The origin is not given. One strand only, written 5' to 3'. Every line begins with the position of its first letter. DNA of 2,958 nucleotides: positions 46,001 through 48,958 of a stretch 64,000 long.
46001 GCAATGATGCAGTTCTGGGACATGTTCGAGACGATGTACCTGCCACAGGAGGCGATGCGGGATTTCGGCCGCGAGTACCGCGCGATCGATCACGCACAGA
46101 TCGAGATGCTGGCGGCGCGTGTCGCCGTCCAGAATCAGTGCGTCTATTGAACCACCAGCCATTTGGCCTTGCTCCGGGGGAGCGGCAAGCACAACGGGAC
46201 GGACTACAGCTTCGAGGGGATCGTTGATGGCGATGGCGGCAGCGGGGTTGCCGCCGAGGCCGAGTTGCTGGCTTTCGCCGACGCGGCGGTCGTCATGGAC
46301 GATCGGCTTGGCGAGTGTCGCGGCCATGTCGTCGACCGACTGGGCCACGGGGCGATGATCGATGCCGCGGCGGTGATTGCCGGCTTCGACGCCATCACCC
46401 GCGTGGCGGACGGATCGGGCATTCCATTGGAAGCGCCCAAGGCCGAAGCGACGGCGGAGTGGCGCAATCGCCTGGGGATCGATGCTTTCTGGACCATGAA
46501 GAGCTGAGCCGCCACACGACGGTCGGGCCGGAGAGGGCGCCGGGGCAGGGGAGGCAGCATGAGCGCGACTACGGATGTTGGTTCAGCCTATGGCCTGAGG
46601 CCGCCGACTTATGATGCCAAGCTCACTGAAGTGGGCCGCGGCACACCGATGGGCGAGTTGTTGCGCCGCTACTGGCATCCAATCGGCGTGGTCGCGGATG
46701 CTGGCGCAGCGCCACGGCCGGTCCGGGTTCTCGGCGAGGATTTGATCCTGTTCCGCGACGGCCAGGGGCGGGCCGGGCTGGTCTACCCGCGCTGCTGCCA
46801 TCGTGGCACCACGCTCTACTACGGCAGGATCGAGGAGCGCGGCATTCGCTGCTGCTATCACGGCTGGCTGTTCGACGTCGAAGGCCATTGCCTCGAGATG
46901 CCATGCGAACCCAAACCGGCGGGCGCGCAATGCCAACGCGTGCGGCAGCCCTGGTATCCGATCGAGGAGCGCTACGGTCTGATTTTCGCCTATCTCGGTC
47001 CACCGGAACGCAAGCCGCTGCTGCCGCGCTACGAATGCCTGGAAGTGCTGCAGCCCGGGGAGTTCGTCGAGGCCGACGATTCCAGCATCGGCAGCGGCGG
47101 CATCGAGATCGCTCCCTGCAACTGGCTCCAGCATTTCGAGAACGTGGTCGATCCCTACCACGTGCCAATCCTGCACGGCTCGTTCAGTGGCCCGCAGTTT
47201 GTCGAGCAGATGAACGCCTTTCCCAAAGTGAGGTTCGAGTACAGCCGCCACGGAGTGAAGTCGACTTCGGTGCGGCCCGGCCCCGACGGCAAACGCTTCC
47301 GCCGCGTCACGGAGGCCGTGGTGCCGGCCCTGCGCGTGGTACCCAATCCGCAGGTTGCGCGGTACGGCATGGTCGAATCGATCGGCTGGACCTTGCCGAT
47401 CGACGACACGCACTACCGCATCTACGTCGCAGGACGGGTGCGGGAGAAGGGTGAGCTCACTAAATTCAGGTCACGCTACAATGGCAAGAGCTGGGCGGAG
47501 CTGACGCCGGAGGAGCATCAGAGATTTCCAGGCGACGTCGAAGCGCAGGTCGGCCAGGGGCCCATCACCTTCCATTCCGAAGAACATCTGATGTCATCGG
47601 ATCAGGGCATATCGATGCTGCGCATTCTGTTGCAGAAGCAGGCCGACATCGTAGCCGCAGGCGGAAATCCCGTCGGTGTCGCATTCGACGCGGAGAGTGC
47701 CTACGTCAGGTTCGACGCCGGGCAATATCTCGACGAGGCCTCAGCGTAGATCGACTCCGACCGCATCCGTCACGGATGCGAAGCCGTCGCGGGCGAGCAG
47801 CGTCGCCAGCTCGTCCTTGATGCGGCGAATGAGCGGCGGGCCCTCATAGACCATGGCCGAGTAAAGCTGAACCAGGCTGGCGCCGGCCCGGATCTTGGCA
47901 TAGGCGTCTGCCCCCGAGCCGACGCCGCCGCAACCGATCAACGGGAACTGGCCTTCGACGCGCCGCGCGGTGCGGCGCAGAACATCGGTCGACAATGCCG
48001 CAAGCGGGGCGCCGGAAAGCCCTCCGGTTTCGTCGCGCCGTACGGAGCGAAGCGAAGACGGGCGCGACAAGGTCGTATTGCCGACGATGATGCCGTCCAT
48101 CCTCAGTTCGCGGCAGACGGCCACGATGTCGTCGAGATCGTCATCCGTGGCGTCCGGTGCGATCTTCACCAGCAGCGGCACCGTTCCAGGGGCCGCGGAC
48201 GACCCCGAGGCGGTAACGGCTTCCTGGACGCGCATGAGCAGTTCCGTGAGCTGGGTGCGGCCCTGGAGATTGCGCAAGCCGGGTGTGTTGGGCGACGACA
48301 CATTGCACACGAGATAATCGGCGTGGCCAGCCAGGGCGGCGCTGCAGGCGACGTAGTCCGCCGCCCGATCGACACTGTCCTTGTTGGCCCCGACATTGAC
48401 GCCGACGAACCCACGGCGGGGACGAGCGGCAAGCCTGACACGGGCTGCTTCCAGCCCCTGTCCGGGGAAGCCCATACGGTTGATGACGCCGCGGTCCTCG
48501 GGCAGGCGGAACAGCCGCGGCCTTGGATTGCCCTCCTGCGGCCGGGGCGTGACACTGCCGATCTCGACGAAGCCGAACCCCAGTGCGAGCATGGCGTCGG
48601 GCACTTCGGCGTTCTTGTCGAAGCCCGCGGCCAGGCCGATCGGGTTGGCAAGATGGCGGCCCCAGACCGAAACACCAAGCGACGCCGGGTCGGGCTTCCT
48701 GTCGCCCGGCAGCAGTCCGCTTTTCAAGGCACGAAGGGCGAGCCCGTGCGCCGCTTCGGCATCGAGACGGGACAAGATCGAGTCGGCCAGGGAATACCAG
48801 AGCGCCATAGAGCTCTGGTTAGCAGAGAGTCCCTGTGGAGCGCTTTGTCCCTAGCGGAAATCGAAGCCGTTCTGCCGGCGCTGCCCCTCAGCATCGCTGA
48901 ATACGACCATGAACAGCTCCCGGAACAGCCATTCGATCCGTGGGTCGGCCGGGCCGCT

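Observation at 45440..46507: In-frame TGA exactly at the second Cys of the CxxCxxxH motif of an AhpD/CMD-family gene: candidate selenoprotein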

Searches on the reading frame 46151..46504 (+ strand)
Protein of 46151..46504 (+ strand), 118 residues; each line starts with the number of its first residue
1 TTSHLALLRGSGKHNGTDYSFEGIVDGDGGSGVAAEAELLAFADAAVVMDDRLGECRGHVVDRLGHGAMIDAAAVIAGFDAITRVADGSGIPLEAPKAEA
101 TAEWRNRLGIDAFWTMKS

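Call 23: search_protein_representatives(protein=window:46151-46504:+)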
Query: 118 residues. Proteins with E-value up to 0.001 (for the whole library): 657; up to 1e-10: 92; up to 1e-30: 1. The best 150 are listed.
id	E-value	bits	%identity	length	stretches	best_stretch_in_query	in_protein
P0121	2.1e-65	235.1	98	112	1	7-118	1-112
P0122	5.7e-20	88.6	72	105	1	53-117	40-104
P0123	2.8e-19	86.4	53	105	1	18-116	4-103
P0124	6.2e-18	82.0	78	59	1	63-117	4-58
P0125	7.6e-18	81.7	49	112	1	5-113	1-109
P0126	2.0e-17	80.4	47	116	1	7-117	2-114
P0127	3.8e-16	76.3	49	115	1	7-114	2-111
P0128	8.2e-16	75.2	44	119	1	7-115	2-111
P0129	1.0e-15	74.8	46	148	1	7-114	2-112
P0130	1.9e-15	74.0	48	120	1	7-113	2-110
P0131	2.4e-14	70.4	47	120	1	8-115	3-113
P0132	3.2e-14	70.1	45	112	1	7-112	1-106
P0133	4.0e-14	69.7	44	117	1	7-114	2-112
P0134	4.4e-14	69.6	44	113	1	7-114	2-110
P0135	6.3e-14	69.1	44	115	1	7-113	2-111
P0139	1.6e-13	67.8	41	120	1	7-114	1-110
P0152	5.3e-13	66.1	40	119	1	8-113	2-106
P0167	3.5e-12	63.5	37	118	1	10-115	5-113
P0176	7.0e-12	62.5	44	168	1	2-97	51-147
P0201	5.4e-11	59.7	34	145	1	7-113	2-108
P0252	8.1e-10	55.9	34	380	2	1-113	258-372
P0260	1.3e-09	55.2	32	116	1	7-111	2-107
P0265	1.5e-09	55.0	39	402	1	2-113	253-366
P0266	1.7e-09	54.8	33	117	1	3-113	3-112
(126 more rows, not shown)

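Call 51: search_protein_families(library=ncbifam, proteins=[P0252, P0265, P0176], max_evalue=0.001)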
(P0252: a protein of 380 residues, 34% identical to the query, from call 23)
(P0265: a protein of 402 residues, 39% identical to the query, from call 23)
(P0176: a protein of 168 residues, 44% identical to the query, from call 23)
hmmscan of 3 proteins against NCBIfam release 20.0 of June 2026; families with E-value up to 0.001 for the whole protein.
P0252 (380 aa): 4 families
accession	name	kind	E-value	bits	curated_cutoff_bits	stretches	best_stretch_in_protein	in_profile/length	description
NF041238.1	AhpD_rel_CFYUT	equivalog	3e-124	414.9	175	1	13-373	1-356/357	alkylhydroperoxidase-related (seleno)protein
TIGR01926.1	peroxid_rel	subfamily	9.9e-11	41.7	81.8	1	238-350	63-173/178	peroxidase-related enzyme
TIGR04030.1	perox_Avi_7169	hypoth_equivalog_domain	5e-06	26.7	233.15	1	239-345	74-179/185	alkylhydroperoxidase domain protein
TIGR00778.1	ahpD_dom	domain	5.2e-06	25.9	27.8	1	235-267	2-34/51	alkylhydroperoxidase AhpD family core domain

P0265 (402 aa): 4 families
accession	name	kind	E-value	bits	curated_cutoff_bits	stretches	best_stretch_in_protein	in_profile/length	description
NF041238.1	AhpD_rel_CFYUT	equivalog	7.7e-128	426.7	175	1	14-368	1-357/357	alkylhydroperoxidase-related (seleno)protein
TIGR01926.1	peroxid_rel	subfamily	9.5e-15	54.8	81.8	1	166-345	4-174/178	peroxidase-related enzyme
TIGR04030.1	perox_Avi_7169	hypoth_equivalog_domain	9.7e-06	25.8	233.15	1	229-344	70-184/185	alkylhydroperoxidase domain protein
TIGR00778.1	ahpD_dom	domain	2e-05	24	27.8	1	230-261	3-34/51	alkylhydroperoxidase AhpD family core domain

P0176 (168 aa): 4 families
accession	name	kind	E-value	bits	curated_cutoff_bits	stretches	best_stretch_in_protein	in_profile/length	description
NF041238.1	AhpD_rel_CFYUT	equivalog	6.3e-50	170.4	175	1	3-158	192-350/357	alkylhydroperoxidase-related (seleno)protein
TIGR01926.1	peroxid_rel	subfamily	3.8e-06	26.8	81.8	1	27-64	60-97/178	peroxidase-related enzyme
TIGR00778.1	ahpD_dom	domain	8.1e-06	25.3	27.8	1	34-63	9-38/51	alkylhydroperoxidase AhpD family core domain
TIGR04030.1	perox_Avi_7169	hypoth_equivalog_domain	0.00062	19.9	233.15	0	25-81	68-121/185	alkylhydroperoxidase domain protein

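Call 53: find_encoding_contigs(protein=P0252, flank=6000, max_places=2)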
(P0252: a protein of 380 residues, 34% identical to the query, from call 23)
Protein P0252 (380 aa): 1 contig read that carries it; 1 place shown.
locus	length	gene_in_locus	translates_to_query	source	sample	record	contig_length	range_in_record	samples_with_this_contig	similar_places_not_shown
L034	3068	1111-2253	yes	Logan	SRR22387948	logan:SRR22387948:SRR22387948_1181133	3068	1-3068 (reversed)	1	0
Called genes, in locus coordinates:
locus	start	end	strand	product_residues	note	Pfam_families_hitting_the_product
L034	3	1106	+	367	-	?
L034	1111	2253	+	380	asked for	-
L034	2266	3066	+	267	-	?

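Call 54: find_encoding_contigs(protein=P0265, flank=6000, max_places=2)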
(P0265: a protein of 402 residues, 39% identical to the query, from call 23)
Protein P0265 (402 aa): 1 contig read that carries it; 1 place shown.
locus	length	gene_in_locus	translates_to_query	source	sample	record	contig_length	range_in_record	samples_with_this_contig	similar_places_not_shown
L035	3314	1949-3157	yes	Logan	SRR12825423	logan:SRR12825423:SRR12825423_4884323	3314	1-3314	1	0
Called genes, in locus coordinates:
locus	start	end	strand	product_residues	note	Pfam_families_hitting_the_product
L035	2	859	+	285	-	?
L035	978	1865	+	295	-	PF22622:MFE-2_hydrat-2_N, PF13452:FAS1_DH_region (faint), PF01575:MaoC_dehydratas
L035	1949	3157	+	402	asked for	-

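Call 55: find_encoding_contigs(protein=P0176, flank=6000, max_places=2)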
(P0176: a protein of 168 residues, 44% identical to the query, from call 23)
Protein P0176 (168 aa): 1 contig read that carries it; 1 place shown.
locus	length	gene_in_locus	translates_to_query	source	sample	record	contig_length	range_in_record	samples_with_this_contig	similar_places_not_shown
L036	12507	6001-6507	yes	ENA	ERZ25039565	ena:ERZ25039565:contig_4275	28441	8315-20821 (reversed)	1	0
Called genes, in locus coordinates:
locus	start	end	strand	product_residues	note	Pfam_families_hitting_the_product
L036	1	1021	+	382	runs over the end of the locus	PF02746:MR_MLE_N, PF13378:MR_MLE_C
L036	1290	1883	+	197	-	PF00528:BPD_transp_1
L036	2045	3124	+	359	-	PF09084:NMT1, PF13379:NMT1_2 (weak)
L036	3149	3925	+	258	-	PF00005:ABC_tran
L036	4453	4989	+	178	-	PF01717:Meth_synt_2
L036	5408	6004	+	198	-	-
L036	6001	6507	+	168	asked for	-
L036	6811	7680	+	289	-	PF02653:BPD_transp_2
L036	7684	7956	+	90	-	PF02653:BPD_transp_2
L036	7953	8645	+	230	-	PF02653:BPD_transp_2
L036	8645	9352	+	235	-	PF00005:ABC_tran, PF13304:AAA_21 (weak)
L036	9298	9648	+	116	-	PF12399:BCA_ABC_TP_C, PF00005:ABC_tran, PF13304:AAA_21 (weak)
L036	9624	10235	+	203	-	PF00005:ABC_tran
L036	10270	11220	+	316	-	PF13433:Peripla_BP_5, PF13458:Peripla_BP_6, PF01094:ANF_receptor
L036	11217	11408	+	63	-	-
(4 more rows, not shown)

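Call 57: predict_structure(alignment_id=A3)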
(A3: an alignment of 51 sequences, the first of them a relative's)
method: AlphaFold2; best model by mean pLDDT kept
length: 380 residues; sequences in the alignment: 51
mean_pLDDT: 59.4   pTM: 0.56
mean pLDDT of the five models: 59.4, 57.7, 56.2, 54.3, 49.7
residues with pLDDT >= 90: 41; 70-90: 83; 50-70: 98; < 50: 158
segments of 3 or more residues with pLDDT < 50: 1-6, 8-13, 25-35, 37-41, 43-48, 55-78, 92-96, 140-144, 148-226, 375-380
pLDDT, mean of each block of 10 residues (from residue 1): 42 56 48 42 47 48 35 42 57 50 63 62 73 71 46 32 25 31 32 33 39 40 46 75 90 82 84 87 84 94 92 96 91 86 67 62 60 46
secondary structure, 60 per line:
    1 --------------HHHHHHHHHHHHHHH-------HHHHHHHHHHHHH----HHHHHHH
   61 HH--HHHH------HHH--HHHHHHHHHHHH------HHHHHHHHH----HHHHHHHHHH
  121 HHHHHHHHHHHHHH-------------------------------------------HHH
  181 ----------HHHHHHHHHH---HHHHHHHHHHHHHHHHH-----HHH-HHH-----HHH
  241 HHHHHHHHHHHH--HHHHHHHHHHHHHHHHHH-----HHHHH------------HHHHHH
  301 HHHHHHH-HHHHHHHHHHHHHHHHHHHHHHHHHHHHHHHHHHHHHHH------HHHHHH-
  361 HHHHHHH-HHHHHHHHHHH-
elements in order: H15-29 H37-49 H54-62 H65-68 H80-91 H98-106 H111-134 H191-200 H204-220 H238-252 H255-272 H278-282 H295-307 H309-347 H354-359 H361-367 H369-379

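Call 65: find_encoding_contigs(protein=P0152, flank=3000, max_places=1)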
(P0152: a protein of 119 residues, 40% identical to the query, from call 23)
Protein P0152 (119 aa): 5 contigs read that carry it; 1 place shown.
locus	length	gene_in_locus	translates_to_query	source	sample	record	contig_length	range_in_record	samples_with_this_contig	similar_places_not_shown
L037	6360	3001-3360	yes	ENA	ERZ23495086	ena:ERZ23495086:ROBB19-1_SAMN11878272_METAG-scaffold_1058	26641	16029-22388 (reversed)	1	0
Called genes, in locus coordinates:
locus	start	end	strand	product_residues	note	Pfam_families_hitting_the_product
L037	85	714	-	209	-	PF07859:Abhydrolase_3, PF20434:BD-FAE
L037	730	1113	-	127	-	-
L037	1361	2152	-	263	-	PF00561:Abhydrolase_1, PF12146:Hydrolase_4, PF12697:Abhydrolase_6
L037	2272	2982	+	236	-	-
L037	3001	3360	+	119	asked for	-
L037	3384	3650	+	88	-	-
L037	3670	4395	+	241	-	-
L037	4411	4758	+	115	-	-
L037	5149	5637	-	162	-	PF00885:DMRL_synthase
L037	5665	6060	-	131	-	PF00925:GTP_cyclohydro2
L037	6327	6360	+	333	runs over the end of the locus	-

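Call 66: find_encoding_contigs(protein=P0167, flank=3000, max_places=1)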
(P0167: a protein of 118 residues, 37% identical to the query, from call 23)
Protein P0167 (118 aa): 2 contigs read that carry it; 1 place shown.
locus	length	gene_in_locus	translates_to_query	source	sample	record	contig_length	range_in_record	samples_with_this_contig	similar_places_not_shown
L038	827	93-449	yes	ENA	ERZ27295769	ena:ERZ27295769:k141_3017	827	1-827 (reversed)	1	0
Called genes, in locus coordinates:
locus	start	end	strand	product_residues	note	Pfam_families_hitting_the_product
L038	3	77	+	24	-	?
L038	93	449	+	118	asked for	-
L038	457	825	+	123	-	?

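Call 67: find_encoding_contigs(protein=P0201, flank=3000, max_places=1)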
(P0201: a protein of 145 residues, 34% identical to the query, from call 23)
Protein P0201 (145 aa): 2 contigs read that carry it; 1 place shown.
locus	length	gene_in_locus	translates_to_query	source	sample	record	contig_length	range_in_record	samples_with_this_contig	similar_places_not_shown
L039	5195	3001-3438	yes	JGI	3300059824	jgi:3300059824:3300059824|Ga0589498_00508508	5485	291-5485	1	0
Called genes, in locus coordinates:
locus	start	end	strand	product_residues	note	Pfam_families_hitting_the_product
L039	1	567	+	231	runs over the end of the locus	PF00378:ECH_1, PF16113:ECH_2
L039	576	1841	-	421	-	PF04055:Radical_SAM, PF13186:SPASM (weak)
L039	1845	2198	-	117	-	-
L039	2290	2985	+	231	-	-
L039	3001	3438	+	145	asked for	-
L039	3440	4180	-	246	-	-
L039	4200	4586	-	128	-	PF05099:TerB (faint)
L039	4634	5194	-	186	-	?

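Call 68: find_encoding_contigs(protein=P0260, flank=3000, max_places=1)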
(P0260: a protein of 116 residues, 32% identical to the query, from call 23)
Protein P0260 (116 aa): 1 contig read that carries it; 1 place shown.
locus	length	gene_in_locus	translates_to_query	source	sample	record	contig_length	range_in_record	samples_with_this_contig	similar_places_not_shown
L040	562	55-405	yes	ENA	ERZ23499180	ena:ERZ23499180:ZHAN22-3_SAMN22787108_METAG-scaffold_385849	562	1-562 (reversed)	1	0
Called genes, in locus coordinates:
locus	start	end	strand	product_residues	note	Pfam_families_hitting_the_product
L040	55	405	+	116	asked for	-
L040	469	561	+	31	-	?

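Call 69: find_encoding_contigs(protein=P0266, flank=3000, max_places=1)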
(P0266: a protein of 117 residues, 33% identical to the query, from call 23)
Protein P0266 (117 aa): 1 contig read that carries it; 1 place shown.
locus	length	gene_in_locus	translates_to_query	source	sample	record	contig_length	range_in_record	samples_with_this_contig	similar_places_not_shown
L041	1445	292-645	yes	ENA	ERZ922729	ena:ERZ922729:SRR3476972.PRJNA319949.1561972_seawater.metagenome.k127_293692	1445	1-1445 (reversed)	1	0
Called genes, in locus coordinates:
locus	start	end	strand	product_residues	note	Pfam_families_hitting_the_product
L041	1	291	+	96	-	?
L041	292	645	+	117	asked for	-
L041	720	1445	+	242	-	?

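Call 70: find_encoding_contigs(protein=P0139, flank=3000, max_places=1)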
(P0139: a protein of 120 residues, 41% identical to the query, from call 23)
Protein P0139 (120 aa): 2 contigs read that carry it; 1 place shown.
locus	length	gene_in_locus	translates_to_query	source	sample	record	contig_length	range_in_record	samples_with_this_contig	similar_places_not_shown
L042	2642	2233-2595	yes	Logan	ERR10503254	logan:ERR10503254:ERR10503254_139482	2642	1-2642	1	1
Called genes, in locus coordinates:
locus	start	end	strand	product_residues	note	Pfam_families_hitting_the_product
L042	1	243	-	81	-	?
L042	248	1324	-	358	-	PF00676:E1_dh, PF13292:DXP_synthase_N (weak)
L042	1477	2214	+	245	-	-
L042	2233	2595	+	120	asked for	-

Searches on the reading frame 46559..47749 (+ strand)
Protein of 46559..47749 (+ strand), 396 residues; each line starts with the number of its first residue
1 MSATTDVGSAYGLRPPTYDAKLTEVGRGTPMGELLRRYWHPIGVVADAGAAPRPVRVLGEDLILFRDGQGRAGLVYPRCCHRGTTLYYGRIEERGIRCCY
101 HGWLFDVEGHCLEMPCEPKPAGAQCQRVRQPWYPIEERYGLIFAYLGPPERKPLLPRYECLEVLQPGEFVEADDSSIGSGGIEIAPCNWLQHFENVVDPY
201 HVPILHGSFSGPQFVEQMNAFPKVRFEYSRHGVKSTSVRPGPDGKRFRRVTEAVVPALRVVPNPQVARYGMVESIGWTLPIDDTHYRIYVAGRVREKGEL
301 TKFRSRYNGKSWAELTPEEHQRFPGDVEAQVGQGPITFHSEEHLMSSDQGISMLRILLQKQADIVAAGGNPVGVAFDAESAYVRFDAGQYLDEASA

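Call 30: search_protein_families(library=ncbifam, proteins=[window:46559-47749:+], max_evalue=0.00001)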
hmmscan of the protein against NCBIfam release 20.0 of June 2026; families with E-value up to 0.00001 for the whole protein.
window:46559-47749:+ (396 aa): 2 families
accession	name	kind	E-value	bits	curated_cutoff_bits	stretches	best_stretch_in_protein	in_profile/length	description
NF052579.1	BetMthstMoxSdmAMthl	equivalog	4.9e-18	65.2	600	1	53-173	33-155/351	4beta-methylsterol monooxygenase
NF041684.1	ant_diox_AndAc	equivalog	9.3e-06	24.5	750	0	63-115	73-126/418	anthranilate 1,2-dioxygenase large subunit AndAc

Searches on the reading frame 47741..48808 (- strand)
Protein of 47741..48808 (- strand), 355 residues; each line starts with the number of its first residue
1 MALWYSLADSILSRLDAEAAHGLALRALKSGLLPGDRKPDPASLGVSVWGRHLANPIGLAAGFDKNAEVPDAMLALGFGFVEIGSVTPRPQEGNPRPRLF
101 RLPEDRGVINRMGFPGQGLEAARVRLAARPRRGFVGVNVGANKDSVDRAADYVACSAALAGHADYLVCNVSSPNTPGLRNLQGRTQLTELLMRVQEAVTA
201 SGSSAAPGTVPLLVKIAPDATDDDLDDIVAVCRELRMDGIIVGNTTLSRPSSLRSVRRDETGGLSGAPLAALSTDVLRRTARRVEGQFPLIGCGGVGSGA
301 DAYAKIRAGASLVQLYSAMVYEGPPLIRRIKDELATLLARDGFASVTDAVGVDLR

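Call 30: search_protein_families(library=ncbifam, proteins=[window:47741-48808:-], max_evalue=0.00001)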
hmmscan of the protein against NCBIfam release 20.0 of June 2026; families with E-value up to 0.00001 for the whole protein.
window:47741-48808:- (355 aa): 16 families
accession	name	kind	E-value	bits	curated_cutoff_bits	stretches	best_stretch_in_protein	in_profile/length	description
NF003645.0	PRK05286.1-2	equivalog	5.2e-148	492.7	366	1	3-354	4-355/359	quinone-dependent dihydroorotate dehydrogenase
NF003652.0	PRK05286.2-5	equivalog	1e-117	393.3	267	1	5-346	4-352/353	quinone-dependent dihydroorotate dehydrogenase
TIGR01036.1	pyrD_sub2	equivalog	2e-117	391.9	200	1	5-355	1-356/356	dihydroorotate dehydrogenase (quinone)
NF003648.0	PRK05286.2-1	equivalog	1.6e-104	349.6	433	1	12-353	11-355/360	quinone-dependent dihydroorotate dehydrogenase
NF003646.0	PRK05286.1-4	equivalog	2.6e-104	348.7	457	1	5-335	3-337/341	quinone-dependent dihydroorotate dehydrogenase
NF003651.0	PRK05286.2-4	equivalog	2.1e-91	306.4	448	1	43-353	61-375/377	quinone-dependent dihydroorotate dehydrogenase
NF003644.0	PRK05286.1-1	equivalog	2.1e-90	303.2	418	1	4-331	2-333/336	quinone-dependent dihydroorotate dehydrogenase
NF003650.0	PRK05286.2-3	equivalog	3e-88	296.4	477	1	43-354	72-389/393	quinone-dependent dihydroorotate dehydrogenase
NF003649.0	PRK05286.2-2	equivalog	3.1e-84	283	505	1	5-355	3-351/351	quinone-dependent dihydroorotate dehydrogenase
NF003647.0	PRK05286.1-5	equivalog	2e-72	243.9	619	1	5-353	2-353/354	quinone-dependent dihydroorotate dehydrogenase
NF005574.0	PRK07259.1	equivalog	2.8e-27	95.4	269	1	44-352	5-301/304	dihydroorotate dehydrogenase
TIGR01037.2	pyrD_sub1_fam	subfamily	5.1e-25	88.2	270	1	45-352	2-298/300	dihydroorotate dehydrogenase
NF002702.0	PRK02506.1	equivalog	4.3e-21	75.3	301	1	85-351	46-307/313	dihydroorotate oxidase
NF041011.1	dihydoor_dh_Arch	equivalog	1.6e-19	70.1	330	1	52-352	7-286/289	dihydroorotate dehydrogenase PyrD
NF006183.0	PRK08318.1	equivalog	2.2e-07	30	335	1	163-352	127-318/422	NAD-dependent dihydropyrimidine dehydrogenase subunit PreA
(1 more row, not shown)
